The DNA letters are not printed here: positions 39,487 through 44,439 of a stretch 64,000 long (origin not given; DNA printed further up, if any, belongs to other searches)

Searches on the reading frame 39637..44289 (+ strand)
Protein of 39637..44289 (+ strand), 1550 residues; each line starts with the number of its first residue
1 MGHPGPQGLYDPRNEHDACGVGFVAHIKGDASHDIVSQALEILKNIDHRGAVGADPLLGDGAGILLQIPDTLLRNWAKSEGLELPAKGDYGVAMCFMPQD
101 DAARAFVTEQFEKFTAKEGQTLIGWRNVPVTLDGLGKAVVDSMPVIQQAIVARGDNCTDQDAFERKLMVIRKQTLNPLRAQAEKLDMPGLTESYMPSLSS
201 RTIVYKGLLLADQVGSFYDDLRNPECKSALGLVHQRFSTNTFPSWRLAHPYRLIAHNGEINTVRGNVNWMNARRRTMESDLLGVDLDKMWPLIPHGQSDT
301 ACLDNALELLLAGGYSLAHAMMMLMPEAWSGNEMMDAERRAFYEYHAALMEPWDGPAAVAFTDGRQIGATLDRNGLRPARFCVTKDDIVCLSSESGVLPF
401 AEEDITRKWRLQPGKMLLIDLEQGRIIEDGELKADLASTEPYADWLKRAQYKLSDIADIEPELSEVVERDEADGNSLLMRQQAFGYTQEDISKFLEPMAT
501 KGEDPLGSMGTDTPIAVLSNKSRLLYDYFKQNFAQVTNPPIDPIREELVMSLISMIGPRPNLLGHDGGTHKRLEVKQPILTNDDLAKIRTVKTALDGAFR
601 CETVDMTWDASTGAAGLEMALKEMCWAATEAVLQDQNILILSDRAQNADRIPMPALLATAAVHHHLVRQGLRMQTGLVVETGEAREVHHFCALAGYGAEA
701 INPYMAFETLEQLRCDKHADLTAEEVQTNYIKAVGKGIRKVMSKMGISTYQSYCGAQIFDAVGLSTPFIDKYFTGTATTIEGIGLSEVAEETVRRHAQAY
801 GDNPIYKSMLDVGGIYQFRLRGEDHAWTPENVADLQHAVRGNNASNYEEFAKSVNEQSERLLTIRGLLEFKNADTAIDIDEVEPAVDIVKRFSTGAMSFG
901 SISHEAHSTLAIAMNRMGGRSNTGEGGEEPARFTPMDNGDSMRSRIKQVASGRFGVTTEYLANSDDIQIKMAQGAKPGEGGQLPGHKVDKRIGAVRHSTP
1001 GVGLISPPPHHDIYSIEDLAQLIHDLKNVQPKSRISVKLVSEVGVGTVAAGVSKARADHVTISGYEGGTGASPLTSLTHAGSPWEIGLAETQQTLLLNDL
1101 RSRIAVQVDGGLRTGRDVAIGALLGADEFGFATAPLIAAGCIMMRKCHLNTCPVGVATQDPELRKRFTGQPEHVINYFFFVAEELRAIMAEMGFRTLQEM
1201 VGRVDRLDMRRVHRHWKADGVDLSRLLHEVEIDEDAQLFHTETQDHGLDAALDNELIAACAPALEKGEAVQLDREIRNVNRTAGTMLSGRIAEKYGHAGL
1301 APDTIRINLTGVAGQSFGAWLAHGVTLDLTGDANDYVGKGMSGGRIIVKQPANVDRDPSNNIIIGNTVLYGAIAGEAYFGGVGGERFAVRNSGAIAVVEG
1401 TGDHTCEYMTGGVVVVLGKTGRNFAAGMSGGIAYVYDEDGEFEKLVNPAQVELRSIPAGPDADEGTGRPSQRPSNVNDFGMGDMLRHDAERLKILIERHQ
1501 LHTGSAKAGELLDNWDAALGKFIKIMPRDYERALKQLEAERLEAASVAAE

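Call 90: search_protein_families(library=pfam, proteins=[window:39637-44289:+], max_evalue=0.0001)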
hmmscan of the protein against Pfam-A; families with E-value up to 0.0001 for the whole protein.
window:39637-44289:+ (1550 aa): 4 families
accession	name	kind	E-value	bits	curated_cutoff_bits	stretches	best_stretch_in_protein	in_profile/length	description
PF00310.26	GATase_2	-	4.2e-178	592.8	19.9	1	19-445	1-420/420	Glutamine amidotransferases class-II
PF01645.23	Glu_synthase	-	3.3e-151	504.1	20.4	1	829-1194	5-368/369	Conserved region in glutamate synthase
PF04898.20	Glu_syn_central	-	3.2e-117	391.3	22.8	1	480-765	2-277/277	Glutamate synthase central domain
PF01493.24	GXGXG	-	1.1e-81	273.4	32.5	1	1275-1456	2-183/190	GXGXG motif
